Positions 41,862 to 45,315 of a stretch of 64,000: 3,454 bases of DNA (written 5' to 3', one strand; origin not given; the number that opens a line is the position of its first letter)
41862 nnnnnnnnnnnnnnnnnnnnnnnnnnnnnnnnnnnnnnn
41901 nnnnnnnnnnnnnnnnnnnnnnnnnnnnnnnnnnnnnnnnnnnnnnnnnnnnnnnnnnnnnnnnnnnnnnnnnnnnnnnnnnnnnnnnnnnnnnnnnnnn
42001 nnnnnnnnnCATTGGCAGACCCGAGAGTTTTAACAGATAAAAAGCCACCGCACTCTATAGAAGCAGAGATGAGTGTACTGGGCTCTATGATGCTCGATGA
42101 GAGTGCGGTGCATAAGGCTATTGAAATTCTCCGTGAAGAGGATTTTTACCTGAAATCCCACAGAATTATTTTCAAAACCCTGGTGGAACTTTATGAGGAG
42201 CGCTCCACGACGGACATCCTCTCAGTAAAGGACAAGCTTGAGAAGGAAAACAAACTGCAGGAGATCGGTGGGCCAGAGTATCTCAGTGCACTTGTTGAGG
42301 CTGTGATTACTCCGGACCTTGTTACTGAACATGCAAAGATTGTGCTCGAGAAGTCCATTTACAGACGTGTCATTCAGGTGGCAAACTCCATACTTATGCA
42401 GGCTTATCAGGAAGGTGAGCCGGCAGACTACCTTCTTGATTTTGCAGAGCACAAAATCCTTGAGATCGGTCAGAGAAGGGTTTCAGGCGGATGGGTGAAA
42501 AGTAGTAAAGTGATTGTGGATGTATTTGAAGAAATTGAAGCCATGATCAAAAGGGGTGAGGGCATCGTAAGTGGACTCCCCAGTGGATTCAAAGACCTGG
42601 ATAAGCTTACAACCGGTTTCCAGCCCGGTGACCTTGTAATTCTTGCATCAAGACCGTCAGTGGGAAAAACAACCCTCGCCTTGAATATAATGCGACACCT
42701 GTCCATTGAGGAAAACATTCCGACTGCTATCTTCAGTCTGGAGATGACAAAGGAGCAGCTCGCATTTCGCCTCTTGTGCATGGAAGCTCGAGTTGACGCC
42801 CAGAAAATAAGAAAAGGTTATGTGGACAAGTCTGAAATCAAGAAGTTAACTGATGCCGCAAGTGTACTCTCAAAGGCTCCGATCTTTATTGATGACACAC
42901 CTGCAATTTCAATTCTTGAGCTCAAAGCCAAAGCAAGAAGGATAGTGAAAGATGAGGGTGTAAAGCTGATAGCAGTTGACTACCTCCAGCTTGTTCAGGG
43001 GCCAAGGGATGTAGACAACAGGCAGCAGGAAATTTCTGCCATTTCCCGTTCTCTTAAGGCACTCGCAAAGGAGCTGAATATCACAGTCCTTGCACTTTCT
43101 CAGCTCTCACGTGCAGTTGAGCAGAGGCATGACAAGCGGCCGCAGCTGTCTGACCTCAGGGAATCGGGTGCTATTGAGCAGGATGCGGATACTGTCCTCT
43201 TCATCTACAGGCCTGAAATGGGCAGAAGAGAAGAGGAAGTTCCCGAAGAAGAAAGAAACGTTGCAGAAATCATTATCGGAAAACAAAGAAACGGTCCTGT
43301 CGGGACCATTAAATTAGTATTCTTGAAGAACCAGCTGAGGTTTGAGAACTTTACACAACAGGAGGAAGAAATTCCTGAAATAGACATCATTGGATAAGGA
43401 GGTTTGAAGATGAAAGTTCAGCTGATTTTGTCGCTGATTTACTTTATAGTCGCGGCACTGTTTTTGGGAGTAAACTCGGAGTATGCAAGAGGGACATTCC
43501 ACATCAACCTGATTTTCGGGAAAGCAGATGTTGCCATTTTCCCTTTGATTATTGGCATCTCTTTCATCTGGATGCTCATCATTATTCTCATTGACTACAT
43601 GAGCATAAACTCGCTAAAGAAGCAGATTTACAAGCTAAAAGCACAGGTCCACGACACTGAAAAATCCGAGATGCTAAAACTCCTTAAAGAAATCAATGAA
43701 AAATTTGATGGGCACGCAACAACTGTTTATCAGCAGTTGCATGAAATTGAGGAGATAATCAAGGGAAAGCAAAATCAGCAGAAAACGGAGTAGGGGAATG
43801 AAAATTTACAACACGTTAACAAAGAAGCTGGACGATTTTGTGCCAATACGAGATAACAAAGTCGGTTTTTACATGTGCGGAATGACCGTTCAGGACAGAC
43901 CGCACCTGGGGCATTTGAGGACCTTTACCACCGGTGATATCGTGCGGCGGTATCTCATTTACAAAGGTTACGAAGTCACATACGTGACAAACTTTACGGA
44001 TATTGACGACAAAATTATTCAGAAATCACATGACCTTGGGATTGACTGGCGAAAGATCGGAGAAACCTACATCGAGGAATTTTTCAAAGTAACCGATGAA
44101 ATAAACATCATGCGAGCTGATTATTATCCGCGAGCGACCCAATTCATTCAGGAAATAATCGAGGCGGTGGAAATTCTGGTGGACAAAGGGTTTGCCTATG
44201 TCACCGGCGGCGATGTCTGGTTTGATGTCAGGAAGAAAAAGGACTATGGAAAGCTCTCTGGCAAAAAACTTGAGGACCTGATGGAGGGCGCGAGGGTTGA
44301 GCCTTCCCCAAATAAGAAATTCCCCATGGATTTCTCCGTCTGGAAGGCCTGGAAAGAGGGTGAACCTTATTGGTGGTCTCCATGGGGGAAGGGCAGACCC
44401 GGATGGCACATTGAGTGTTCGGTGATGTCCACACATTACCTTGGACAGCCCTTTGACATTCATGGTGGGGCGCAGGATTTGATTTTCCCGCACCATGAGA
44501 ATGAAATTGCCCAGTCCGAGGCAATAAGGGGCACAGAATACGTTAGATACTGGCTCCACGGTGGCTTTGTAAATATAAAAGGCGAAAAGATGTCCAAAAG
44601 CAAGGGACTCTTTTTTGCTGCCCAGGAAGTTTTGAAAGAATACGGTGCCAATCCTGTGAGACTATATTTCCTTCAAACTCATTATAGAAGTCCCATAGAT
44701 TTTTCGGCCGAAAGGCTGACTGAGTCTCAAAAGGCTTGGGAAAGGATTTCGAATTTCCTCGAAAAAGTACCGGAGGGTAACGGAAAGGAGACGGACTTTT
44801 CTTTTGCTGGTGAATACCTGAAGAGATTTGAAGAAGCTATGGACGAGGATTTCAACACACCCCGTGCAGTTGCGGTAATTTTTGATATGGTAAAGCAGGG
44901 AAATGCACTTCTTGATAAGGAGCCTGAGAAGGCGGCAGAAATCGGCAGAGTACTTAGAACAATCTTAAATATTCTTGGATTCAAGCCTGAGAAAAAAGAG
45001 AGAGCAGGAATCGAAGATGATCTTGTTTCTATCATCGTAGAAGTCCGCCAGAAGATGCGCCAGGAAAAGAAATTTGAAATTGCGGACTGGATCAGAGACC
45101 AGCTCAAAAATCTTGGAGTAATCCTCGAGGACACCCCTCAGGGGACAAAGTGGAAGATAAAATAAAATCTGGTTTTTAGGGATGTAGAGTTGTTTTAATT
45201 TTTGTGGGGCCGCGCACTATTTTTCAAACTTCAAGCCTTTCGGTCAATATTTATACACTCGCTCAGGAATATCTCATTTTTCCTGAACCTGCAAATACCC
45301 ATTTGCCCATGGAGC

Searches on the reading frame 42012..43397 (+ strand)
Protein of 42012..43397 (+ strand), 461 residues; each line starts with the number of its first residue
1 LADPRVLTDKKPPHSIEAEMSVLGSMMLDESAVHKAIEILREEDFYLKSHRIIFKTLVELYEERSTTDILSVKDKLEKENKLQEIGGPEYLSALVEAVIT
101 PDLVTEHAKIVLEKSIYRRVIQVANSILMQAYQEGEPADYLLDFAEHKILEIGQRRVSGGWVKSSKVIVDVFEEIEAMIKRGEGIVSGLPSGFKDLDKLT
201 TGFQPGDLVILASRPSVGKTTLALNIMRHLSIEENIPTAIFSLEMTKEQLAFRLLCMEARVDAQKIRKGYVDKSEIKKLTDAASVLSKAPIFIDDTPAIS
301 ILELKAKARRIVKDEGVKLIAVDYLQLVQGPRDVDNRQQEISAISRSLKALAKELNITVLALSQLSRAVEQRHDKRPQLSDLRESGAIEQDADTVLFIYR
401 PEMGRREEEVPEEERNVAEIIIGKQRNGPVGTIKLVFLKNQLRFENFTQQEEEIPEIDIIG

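Call 31: search_protein_families(library=pfam, proteins=[window:42012-43397:+], max_evalue=0.000001)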
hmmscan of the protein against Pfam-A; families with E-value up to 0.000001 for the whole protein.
window:42012-43397:+ (461 aa): 3 families
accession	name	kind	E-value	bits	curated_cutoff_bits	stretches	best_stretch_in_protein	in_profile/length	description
PF03796.21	DnaB_C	-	5e-107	357.5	27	1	188-446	1-255/255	DnaB-like helicase C terminal domain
PF00772.26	DnaB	-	1.2e-32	112.5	23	1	11-113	1-103/103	DnaB-like helicase N terminal domain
PF13481.12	AAA_25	-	1.9e-13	50.9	27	1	189-365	15-190/195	AAA domain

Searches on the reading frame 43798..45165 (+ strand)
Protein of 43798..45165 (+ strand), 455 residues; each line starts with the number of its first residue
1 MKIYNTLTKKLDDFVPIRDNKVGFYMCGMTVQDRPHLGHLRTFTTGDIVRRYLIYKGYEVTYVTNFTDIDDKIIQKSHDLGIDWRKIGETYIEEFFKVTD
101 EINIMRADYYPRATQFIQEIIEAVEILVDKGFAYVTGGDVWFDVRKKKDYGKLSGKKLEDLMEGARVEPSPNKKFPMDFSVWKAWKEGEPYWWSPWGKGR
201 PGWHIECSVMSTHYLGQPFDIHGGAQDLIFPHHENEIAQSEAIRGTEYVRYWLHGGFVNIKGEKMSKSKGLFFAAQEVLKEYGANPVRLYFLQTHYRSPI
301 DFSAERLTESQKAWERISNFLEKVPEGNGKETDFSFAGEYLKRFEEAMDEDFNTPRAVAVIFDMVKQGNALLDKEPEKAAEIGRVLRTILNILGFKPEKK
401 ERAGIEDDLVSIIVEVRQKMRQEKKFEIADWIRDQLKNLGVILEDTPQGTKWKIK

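Call 31: search_protein_families(library=pfam, proteins=[window:43798-45165:+], max_evalue=0.000001)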
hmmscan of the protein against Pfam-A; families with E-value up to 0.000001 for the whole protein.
window:43798-45165:+ (455 aa): 5 families
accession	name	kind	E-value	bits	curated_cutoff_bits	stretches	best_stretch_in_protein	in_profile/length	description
PF01406.26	tRNA-synt_1e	-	7.1e-121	403.7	27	1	14-311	2-300/301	tRNA synthetases class I (C) catalytic domain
PF09190.17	DALR_2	-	1.8e-16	60.8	22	1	343-395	1-55/57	DALR domain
PF09334.17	tRNA-synt_1g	-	2.5e-16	59.9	20.1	1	31-148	10-128/391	tRNA synthetases class I (M)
PF00133.28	tRNA-synt_1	-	2.1e-09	37.1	22.7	0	219-302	329-413/414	tRNA synthetases class I (I, L, M and V)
PF01921.24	tRNA-synt_1f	-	1.1e-07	31.6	27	0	258-322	275-340/360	tRNA synthetases class I (K)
